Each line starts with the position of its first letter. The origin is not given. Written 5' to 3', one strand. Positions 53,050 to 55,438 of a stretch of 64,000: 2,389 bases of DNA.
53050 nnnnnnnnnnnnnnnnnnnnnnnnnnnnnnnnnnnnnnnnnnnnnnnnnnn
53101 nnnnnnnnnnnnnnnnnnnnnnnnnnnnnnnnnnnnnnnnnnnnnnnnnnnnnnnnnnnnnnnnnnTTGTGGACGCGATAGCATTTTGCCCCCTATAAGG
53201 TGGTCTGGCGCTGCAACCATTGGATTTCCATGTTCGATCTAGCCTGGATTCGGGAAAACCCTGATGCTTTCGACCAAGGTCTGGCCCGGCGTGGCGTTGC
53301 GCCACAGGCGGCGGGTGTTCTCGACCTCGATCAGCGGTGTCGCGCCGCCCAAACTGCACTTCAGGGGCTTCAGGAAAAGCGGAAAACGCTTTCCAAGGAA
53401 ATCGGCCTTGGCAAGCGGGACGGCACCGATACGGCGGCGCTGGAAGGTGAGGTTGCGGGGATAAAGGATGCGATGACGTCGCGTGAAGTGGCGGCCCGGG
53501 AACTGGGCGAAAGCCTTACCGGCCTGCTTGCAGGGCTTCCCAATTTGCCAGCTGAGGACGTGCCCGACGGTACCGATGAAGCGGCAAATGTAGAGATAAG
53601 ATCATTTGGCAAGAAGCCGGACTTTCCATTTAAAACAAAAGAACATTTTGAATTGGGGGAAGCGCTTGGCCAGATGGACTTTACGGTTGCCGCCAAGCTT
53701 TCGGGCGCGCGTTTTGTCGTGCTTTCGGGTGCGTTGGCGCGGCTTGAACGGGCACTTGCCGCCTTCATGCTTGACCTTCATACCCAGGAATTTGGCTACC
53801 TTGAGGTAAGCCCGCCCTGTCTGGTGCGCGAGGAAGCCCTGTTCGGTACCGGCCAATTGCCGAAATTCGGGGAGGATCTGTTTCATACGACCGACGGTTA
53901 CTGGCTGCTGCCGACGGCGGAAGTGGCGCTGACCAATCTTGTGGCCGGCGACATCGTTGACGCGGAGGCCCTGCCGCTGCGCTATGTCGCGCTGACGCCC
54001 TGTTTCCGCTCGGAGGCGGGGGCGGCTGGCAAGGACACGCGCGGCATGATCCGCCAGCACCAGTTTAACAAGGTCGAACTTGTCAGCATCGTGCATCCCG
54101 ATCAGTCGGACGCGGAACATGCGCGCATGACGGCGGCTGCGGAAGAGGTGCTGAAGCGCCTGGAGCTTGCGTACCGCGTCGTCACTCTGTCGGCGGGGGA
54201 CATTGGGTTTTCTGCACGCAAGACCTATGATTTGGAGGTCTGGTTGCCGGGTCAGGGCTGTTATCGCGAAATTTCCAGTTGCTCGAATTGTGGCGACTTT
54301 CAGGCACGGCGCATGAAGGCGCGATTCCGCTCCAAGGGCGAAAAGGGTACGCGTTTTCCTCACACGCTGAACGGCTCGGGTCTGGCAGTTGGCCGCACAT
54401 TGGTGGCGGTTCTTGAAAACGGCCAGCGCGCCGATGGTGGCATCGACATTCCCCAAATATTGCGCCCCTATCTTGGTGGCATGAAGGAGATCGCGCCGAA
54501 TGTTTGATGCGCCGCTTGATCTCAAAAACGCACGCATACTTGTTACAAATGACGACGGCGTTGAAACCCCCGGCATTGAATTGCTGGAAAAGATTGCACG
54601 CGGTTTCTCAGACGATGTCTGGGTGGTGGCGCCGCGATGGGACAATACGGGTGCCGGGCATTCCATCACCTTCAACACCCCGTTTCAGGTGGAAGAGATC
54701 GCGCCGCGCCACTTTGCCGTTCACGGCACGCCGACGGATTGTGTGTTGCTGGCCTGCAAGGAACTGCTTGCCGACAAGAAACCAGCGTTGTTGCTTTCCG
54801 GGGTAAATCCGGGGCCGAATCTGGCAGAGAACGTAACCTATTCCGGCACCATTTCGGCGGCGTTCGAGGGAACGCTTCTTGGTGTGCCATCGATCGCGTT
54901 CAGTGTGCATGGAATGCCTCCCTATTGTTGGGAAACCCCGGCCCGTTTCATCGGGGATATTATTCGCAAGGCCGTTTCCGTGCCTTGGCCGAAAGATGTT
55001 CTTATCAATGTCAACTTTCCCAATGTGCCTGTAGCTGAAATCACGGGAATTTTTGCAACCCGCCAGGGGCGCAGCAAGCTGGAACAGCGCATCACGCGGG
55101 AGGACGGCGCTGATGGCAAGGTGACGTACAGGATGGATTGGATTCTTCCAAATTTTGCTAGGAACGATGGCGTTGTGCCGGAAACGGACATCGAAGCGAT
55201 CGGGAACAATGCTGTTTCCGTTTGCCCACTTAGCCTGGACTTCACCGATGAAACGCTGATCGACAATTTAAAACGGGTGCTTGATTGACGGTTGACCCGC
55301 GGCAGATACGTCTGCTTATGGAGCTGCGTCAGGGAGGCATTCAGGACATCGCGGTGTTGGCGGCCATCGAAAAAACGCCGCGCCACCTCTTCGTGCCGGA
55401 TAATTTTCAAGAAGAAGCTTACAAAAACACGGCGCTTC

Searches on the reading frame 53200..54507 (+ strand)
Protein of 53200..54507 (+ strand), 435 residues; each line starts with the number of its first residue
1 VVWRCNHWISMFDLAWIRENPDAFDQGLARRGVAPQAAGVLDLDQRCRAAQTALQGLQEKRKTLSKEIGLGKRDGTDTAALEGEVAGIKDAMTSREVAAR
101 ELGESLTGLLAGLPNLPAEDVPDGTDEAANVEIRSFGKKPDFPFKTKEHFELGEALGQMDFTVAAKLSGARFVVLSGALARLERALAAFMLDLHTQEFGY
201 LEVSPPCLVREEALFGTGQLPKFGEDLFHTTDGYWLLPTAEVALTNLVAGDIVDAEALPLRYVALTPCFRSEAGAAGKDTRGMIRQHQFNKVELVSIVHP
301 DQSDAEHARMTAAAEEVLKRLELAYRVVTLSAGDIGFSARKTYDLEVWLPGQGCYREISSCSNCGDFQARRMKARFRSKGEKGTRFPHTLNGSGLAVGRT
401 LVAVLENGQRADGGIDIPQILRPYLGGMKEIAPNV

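Call 29: search_protein_families(library=pfam, max_evalue=0.000001, proteins=[window:53200-54507:+])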
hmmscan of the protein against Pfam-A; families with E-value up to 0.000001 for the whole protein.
window:53200-54507:+ (435 aa): 2 families
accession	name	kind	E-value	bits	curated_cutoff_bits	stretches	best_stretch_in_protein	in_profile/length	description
PF00587.30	tRNA-synt_2b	-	2.4e-40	138.9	29.3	1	232-407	9-178/179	tRNA synthetase class II core domain (G, H, P, S and T)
PF02403.27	Seryl_tRNA_N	-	6.2e-21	75.1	28.2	1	11-117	1-108/108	Seryl-tRNA synthetase N-terminal domain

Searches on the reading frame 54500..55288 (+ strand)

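Call 29: search_protein_families(library=pfam, max_evalue=0.000001, proteins=[window:54500-55288:+])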
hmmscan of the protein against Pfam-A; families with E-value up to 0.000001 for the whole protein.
window:54500-55288:+ (262 aa): 1 family
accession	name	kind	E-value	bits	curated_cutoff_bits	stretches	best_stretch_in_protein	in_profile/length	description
PF01975.23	SurE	-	3.5e-54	183.9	22.1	1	13-194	1-187/189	Survival protein SurE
